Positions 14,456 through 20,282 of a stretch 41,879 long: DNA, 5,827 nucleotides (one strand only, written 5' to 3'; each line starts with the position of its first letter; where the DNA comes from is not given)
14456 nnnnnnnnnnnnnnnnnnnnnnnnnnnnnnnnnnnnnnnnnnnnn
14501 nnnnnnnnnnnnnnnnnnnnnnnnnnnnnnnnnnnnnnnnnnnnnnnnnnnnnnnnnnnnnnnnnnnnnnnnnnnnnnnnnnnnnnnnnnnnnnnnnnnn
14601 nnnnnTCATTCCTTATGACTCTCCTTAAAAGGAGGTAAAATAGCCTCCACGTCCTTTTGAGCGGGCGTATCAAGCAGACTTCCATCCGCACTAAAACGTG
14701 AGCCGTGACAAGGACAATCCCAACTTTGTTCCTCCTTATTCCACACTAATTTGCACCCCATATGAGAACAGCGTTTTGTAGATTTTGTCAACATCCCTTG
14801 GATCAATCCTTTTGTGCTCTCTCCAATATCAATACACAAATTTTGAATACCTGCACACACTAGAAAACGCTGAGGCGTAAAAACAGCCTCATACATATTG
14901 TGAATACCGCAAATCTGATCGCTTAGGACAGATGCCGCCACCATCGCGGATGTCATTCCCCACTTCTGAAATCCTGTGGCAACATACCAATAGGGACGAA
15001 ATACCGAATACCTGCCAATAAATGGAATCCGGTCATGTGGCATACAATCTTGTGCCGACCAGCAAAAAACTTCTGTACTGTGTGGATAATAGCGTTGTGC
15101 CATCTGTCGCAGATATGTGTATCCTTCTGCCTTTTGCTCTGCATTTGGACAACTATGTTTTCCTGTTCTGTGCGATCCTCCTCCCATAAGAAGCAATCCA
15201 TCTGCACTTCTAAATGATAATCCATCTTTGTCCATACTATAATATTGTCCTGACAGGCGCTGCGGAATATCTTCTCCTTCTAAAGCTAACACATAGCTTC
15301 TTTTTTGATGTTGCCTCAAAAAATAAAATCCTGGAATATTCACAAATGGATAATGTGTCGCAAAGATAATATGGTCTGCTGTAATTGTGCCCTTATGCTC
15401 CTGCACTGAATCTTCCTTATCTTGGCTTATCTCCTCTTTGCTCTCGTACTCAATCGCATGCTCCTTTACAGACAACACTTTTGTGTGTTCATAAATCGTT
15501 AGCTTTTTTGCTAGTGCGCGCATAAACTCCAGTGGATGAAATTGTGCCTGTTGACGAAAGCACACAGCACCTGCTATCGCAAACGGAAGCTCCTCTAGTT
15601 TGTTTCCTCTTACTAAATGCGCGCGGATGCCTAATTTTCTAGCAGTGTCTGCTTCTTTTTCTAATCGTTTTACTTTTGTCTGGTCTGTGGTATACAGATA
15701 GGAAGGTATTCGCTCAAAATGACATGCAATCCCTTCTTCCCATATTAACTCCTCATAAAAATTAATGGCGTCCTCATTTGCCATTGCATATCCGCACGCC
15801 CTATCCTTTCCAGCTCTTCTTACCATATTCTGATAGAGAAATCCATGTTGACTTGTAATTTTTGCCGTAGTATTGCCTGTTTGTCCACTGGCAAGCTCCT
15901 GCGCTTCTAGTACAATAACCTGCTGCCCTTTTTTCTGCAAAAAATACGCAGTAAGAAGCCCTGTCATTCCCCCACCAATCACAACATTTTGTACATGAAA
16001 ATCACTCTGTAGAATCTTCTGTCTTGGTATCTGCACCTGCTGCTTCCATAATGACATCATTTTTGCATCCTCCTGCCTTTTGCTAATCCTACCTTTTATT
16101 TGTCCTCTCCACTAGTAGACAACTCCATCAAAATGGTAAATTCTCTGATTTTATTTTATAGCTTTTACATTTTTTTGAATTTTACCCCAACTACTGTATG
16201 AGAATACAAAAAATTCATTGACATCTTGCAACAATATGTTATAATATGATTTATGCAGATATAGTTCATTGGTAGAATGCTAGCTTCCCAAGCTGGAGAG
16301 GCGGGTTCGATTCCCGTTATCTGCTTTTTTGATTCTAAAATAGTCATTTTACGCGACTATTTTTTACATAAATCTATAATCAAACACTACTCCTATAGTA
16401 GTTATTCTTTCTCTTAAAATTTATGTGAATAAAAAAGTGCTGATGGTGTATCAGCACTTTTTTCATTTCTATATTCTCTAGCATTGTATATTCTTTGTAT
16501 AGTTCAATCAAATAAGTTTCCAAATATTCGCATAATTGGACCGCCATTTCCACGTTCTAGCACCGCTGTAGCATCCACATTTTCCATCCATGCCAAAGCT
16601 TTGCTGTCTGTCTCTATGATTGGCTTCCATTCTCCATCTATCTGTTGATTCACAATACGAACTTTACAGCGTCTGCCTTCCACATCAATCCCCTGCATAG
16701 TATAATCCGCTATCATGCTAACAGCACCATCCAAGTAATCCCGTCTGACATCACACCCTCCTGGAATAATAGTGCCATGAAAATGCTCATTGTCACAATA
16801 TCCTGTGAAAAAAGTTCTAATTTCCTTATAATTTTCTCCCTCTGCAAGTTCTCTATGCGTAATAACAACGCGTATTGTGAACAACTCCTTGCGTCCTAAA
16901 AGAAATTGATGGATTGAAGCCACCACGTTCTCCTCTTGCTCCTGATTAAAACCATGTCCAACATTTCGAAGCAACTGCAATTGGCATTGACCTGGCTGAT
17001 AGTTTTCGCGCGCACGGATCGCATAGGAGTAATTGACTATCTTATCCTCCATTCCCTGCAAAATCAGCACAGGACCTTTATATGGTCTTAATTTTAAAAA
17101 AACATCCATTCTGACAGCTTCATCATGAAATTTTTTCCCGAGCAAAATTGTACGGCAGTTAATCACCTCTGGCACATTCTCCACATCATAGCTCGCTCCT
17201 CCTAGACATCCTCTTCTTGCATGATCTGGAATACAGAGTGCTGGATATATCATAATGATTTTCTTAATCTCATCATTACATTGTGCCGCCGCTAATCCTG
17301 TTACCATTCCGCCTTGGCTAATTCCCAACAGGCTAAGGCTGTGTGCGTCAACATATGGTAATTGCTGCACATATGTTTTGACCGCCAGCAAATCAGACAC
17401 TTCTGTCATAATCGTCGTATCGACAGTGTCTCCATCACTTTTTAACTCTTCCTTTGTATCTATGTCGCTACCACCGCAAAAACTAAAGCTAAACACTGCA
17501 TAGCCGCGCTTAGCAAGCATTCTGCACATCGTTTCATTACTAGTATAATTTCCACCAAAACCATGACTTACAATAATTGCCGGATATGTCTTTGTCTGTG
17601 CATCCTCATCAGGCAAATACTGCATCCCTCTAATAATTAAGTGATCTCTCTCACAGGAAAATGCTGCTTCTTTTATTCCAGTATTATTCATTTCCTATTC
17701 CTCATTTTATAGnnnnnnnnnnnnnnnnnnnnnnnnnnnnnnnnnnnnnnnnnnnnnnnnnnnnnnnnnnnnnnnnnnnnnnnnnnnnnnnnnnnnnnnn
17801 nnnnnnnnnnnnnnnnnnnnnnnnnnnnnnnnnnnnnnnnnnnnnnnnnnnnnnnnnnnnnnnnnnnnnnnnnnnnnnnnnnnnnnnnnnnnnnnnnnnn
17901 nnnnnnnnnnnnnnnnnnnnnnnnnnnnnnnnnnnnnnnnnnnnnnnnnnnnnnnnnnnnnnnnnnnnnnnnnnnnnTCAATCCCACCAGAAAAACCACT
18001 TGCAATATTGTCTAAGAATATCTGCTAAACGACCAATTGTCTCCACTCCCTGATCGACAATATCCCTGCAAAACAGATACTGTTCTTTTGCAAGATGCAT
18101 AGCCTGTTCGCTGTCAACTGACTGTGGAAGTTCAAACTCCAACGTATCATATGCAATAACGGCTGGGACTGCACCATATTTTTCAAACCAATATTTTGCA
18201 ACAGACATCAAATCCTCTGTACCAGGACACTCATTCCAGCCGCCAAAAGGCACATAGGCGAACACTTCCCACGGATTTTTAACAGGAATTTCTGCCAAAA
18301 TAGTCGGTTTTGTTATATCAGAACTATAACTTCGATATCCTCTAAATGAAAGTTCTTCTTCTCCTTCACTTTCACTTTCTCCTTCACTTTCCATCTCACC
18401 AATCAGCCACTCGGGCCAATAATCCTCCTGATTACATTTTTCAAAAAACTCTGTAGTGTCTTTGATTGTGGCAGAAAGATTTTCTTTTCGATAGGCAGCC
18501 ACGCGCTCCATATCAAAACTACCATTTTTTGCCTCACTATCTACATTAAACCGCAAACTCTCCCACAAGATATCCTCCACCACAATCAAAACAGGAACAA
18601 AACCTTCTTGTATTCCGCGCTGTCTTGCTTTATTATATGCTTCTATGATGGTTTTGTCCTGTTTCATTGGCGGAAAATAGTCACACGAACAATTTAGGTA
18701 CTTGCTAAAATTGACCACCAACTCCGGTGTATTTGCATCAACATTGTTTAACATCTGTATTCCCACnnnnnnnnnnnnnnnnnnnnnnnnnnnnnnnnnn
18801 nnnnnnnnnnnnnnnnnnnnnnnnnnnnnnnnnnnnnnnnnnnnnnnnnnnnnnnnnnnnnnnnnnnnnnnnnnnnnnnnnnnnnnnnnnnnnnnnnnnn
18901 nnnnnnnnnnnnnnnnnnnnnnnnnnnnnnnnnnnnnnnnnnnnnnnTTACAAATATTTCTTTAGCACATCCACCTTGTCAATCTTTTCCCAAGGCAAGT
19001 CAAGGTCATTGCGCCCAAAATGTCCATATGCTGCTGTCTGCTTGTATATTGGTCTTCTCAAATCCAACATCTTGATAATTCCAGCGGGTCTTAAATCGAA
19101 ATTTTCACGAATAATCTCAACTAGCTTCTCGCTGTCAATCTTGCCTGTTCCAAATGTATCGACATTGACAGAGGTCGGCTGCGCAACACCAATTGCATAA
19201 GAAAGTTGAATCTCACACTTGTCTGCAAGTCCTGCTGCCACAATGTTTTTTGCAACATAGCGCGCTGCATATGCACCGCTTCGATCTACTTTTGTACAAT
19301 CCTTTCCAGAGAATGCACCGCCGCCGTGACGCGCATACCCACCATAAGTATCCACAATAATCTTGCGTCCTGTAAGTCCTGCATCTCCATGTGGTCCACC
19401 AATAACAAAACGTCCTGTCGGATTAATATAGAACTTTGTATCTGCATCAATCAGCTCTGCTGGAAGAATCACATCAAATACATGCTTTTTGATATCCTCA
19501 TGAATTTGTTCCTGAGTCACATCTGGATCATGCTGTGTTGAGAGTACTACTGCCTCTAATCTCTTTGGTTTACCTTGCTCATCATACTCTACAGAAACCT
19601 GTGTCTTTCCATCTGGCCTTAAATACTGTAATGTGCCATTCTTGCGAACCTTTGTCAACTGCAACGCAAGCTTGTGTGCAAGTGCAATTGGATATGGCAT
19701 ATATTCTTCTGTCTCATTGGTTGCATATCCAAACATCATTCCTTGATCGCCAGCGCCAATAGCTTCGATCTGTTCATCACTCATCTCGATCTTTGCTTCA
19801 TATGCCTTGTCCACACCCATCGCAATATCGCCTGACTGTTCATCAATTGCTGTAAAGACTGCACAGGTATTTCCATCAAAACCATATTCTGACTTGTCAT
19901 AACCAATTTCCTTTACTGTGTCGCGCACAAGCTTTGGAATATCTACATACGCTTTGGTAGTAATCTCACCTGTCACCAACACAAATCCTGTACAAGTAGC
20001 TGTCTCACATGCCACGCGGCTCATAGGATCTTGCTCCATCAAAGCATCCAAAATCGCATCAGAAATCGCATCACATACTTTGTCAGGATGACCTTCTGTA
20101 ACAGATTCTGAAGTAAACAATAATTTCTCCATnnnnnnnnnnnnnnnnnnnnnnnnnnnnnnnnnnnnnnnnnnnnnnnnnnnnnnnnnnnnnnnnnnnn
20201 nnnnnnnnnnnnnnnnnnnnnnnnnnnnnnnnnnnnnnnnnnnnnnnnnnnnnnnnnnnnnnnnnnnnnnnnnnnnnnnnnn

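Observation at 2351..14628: Complete high-mannose N-glycan foraging locus: GH85 ENGase lipoprotein + ABC importer + GH38 + GH130 + LacI repressor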

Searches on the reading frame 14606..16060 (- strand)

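Call 3: search_protein_families(library=pfam, proteins=[window:14606-16060:-])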
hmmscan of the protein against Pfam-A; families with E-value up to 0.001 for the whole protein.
window:14606-16060:- (484 aa): 9 families
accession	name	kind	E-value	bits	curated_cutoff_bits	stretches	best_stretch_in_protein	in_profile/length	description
PF01266.30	DAO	-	1.3e-47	163.5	27.9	1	26-381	3-352/353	FAD dependent oxidoreductase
PF00355.32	Rieske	-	1.5e-08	34.8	20.3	1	428-472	40-85/88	Rieske [2Fe-2S] domain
PF13450.12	NAD_binding_8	-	1.9e-07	31.7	21.9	1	27-63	1-37/68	NAD(P)-binding Rossmann-like domain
PF07992.20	Pyr_redox_2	-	2.9e-06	27.4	26.1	1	23-56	143-176/291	Pyridine nucleotide-disulphide oxidoreductase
PF00890.30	FAD_binding_2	-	2.1e-05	24.4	20.4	1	26-61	3-38/414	FAD binding domain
PF01494.25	FAD_binding_3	-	5.2e-05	23.1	22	1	24-150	3-80/349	FAD binding domain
PF00070.33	Pyr_redox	-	0.00034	21.5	22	0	26-68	3-45/82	Pyridine nucleotide-disulphide oxidoreductase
PF03486.20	HI0933_like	-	0.00097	19.1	50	0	25-70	3-51/244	HI0933-like protein Rossmann domain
PF13738.12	Pyr_redox_3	-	0.00098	18.9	30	0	26-56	1-32/305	Pyridine nucleotide-disulphide oxidoreductase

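Call 4: search_protein_families(library=ncbifam, proteins=[window:14606-16060:-])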
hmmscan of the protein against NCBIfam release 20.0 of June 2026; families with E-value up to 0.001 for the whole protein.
window:14606-16060:- (484 aa): 30 families (the best 25 are shown)
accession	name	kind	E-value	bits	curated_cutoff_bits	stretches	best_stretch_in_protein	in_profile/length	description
NF050086.1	pipecolate_AmaA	exception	9.9e-15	54.1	600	1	3-236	5-234/425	L-pipecolate oxidase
NF045928.1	Cytb6fFeSPetC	equivalog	2.8e-12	46.4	250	1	429-470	106-147/179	cytochrome b6-f complex iron-sulfur subunit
NF010001.0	PRK13474.1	subfamily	3.8e-12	45.9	154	1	429-471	105-147/178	cytochrome b6-f complex iron-sulfur subunit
NF002480.1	PRK01747.1-1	equivalog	8.8e-12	44.2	540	1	20-385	243-619/645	bifunctional tRNA (5-methylaminomethyl-2-thiouridine)(34)-methyltransferase MnmC2/FAD-dependent 5-carboxymethylaminomethyl-2-thiouridine(34)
TIGR02352.1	thiamin_ThiO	equivalog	4.5e-11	42.4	250.8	1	26-383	2-347/351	glycine oxidase ThiO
TIGR03197.1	MnmC_Cterm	equivalog_domain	2.5e-10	40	174.2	1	26-349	3-314/400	FAD-dependent 5-carboxymethylaminomethyl-2-thiouridine(34) oxidoreductase MnmC1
TIGR03329.1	Phn_aa_oxid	hypoth_equivalog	2.1e-09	36.7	632.8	1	12-148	14-151/460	putative aminophosphonate oxidoreductase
NF002481.1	PRK01747.1-2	equivalog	8.9e-08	31.4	600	1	24-235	240-416/611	bifunctional tRNA (5-methylaminomethyl-2-thiouridine)(34)-methyltransferase MnmC2/FAD-dependent 5-carboxymethylaminomethyl-2-thiouridine(34)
TIGR01416.1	Rieske_proteo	equivalog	1.4e-07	31.7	97.4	1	429-472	114-161/176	ubiquinol-cytochrome c reductase iron-sulfur subunit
NF001933.0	PRK00711.1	subfamily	1.5e-07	30.8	383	1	26-64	4-42/429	D-amino acid dehydrogenase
NF040813.1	pro_dh_Thprot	equivalog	1.8e-06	27.3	600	1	25-58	2-35/362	D-proline dehydrogenase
NF005560.0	PRK07233.1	equivalog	8.8e-06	24.8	252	1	26-60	4-38/435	hypothetical protein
NF041087.1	bile_acid_BaiCD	equivalog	1.1e-05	23.8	825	1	20-61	378-419/642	bile acid Fe-S flavoenzyme BaiCD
NF005545.0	PRK07208.1-1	equivalog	2.1e-05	23.1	451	1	19-64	4-49/504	hypothetical protein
NF009410.0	PRK12771.1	subfamily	3.3e-05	22.6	516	1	26-59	142-175/566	NAD(P)-binding protein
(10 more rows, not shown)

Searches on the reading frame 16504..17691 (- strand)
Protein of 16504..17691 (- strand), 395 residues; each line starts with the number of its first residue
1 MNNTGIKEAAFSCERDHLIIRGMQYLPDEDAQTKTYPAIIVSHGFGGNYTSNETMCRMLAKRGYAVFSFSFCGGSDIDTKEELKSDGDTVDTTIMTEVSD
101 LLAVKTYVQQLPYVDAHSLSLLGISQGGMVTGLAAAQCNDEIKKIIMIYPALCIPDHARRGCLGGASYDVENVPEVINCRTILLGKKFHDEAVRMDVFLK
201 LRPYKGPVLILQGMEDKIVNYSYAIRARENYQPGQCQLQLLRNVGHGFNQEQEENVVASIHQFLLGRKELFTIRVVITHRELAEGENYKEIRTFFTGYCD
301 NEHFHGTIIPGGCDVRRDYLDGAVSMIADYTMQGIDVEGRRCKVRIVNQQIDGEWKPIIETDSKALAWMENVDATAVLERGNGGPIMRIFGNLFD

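Call 11: search_protein_families(library=pfam, proteins=[window:16504-17691:-])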
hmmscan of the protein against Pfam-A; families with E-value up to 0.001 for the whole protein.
window:16504-17691:- (395 aa): 8 families
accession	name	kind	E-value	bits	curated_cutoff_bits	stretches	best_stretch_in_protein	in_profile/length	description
PF01738.24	DLH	-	7.7e-13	49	21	1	32-254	11-194/217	Dienelactone hydrolase family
PF12146.15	Hydrolase_4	-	3.2e-11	43.4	27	1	38-156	6-115/239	Serine aminopeptidase, S33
PF00326.27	Peptidase_S9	-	2.5e-09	37.4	22.6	1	57-141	8-88/213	Prolyl oligopeptidase family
PF05448.18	AXE1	-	7.9e-09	35.2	21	1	20-154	69-212/321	Acetyl xylan esterase (AXE1)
PF00561.26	Abhydrolase_1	-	4.4e-08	33.5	25.8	1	37-150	1-102/245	alpha/beta hydrolase fold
PF02129.25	Peptidase_S15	-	0.00042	20.5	23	0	25-151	10-129/262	X-Pro dipeptidyl-peptidase (S15 family)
PF20434.5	BD-FAE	-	0.00048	20.1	26.8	0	202-223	186-207/215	BD-FAE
PF08840.17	BAAT_C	-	0.00075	20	20.9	0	106-224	11-132/210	BAAT / Acyl-CoA thioester hydrolase C terminal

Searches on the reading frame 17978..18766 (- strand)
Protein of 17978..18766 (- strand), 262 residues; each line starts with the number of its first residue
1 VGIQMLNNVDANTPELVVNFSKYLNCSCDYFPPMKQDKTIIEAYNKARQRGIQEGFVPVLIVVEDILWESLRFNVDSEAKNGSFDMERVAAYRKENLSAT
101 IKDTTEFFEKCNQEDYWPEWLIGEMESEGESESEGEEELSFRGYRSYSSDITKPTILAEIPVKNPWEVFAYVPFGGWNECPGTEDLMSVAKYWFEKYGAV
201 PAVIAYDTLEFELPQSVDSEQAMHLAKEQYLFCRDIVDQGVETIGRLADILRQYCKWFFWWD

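Call 11: search_protein_families(library=pfam, proteins=[window:17978-18766:-])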
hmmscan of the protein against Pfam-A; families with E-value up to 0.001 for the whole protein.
window:17978-18766:- (262 aa): 1 family
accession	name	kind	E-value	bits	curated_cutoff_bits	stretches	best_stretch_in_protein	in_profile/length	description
PF14062.11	DUF4253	-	9e-35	119.5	27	1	157-262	2-109/109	Domain of unknown function (DUF4253)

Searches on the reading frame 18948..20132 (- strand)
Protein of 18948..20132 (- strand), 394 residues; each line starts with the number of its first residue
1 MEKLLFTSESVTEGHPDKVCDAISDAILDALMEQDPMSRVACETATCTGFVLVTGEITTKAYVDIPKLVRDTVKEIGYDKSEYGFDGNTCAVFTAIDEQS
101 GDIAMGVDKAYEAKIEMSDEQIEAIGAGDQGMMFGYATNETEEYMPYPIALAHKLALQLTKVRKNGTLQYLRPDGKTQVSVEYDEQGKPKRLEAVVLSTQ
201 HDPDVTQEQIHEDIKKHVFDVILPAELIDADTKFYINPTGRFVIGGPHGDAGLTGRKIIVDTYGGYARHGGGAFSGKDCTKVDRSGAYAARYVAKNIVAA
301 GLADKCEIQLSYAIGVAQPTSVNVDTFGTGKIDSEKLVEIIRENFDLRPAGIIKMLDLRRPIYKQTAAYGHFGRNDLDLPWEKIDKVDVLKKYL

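Call 11: search_protein_families(library=pfam, proteins=[window:18948-20132:-])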
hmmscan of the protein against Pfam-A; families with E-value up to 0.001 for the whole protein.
window:18948-20132:- (394 aa): 3 families
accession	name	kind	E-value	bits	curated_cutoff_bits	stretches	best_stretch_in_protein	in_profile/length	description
PF02773.21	S-AdoMet_synt_C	-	7.3e-72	240.2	25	1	244-383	1-138/138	S-adenosylmethionine synthetase, C-terminal domain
PF02772.21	S-AdoMet_synt_M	-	8.2e-51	171.6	29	1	125-242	2-120/120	S-adenosylmethionine synthetase, central domain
PF00438.25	S-AdoMet_synt_N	-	5.4e-45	152.4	33.1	1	4-100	2-98/99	S-adenosylmethionine synthetase, N-terminal domain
